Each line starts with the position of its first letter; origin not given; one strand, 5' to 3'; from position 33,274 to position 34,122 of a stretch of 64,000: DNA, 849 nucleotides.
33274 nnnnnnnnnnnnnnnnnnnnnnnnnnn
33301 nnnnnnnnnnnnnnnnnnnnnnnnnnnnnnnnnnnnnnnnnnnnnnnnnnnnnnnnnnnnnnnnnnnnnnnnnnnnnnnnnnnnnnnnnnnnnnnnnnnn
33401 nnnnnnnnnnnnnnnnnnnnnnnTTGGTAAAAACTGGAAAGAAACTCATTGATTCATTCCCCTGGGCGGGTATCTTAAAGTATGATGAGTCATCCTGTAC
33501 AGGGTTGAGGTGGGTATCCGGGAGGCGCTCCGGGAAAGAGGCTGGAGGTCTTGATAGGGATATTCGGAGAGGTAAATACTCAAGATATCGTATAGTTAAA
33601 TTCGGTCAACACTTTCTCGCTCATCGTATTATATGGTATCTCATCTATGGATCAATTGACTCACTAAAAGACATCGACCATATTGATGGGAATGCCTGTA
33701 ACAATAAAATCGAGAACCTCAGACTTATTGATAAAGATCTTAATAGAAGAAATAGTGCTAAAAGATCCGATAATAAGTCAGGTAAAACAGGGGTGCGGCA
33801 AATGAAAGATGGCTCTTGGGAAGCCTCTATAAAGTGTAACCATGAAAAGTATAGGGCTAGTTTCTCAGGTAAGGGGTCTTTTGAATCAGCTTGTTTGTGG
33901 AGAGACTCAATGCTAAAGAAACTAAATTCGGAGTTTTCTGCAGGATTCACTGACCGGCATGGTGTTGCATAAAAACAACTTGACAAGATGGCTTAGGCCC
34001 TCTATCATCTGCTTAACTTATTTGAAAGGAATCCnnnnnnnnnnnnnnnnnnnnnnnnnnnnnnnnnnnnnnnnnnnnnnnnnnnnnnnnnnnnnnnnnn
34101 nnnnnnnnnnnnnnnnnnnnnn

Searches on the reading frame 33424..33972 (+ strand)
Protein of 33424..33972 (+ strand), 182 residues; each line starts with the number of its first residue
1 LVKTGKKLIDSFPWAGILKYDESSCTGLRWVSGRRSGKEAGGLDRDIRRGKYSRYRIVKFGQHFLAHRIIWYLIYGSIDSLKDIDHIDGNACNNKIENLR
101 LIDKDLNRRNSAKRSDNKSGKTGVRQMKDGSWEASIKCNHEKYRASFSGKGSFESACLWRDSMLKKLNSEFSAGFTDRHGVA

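Call 7: search_protein_families(library=pfam, proteins=[window:33424-33972:+])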
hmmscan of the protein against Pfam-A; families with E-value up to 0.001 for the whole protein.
window:33424-33972:+ (182 aa): 1 family
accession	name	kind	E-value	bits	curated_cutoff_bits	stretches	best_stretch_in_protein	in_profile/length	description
PF13392.12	HNH_3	-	8.1e-14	51.4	24.8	1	65-105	2-42/46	HNH endonuclease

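Call 36: search_protein_families(library=phrogs, proteins=[window:33424-33972:+])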
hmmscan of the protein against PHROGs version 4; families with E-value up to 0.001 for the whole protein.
window:33424-33972:+ (182 aa): 15 families
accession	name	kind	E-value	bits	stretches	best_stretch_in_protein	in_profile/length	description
phrog_99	-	DNA, RNA and nucleotide metabolism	7e-39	135.6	1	10-172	110-264/383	HNH endonuclease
phrog_4578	-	DNA, RNA and nucleotide metabolism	4.1e-20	73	1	67-175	15-122/130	HNH endonuclease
phrog_3593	-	DNA, RNA and nucleotide metabolism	6.7e-10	40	1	60-145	89-176/210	HNH endonuclease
phrog_959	-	DNA, RNA and nucleotide metabolism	8e-09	36.4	1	51-128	43-123/138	HNH endonuclease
phrog_59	-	DNA, RNA and nucleotide metabolism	2.1e-08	35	1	49-130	173-246/423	HNH endonuclease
phrog_36769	-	unknown function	2.1e-07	31.6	1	47-168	223-349/367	-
phrog_374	-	DNA, RNA and nucleotide metabolism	2.3e-06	27.7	1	83-172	325-411/617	HNH endonuclease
phrog_15471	-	DNA, RNA and nucleotide metabolism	7.2e-06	27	1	65-138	33-108/183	HNH endonuclease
phrog_10822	-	DNA, RNA and nucleotide metabolism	1.5e-05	25.8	1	83-142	120-180/245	HNH endonuclease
phrog_1492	-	DNA, RNA and nucleotide metabolism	1.8e-05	25.1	1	36-122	79-171/414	HNH endonuclease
phrog_1891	-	DNA, RNA and nucleotide metabolism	5.9e-05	23.6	1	48-117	148-221/255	HNH endonuclease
phrog_37115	-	unknown function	9.9e-05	23.9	1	67-93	2-28/53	-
phrog_826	-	DNA, RNA and nucleotide metabolism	0.00037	21.1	1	53-113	95-160/281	HNH endonuclease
phrog_1872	-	DNA, RNA and nucleotide metabolism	0.00051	21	0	36-143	45-142/166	endonuclease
phrog_14913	-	DNA, RNA and nucleotide metabolism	0.00092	20.3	0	78-119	55-96/149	HNH endonuclease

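Call 65: find_related_loci(query=window:33424-33972:+, collection=viral_contigs, flank=4000)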
Query window:33424-33972:+ (182 aa) in viral_contigs; peptide patterns used: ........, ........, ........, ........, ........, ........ (x = any residue, [..] = any of these).
43 stretches matched a pattern; 21 encode a relative of the query (tblastn E <= 1e-3); 21 distinct loci.
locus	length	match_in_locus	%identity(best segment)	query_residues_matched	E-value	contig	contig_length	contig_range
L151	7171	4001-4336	38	61-180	1e-15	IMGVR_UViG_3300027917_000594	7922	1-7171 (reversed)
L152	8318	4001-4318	37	65-172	6e-11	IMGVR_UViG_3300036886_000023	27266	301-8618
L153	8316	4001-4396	32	37-175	6e-10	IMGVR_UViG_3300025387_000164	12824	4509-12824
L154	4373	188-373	44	61-124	1e-9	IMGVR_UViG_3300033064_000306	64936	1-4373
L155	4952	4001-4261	35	82-174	3e-8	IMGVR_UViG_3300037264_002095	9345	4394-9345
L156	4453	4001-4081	63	82-108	3e-6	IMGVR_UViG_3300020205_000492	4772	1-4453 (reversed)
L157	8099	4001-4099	58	82-117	3e-6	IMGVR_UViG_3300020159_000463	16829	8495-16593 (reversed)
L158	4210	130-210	63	82-108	5e-6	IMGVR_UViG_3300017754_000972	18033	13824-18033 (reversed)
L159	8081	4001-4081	63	82-108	6e-6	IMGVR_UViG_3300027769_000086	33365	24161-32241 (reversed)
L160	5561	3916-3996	67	82-108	5e-6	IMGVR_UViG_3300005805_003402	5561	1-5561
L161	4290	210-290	63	82-108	5e-6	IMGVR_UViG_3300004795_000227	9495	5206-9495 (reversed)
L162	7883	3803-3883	63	82-108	5e-6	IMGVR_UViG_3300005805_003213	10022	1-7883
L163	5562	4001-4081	63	82-108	7e-6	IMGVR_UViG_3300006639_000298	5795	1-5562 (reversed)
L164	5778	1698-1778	63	82-108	6e-6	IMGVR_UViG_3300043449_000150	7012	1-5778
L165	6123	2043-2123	63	82-108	7e-6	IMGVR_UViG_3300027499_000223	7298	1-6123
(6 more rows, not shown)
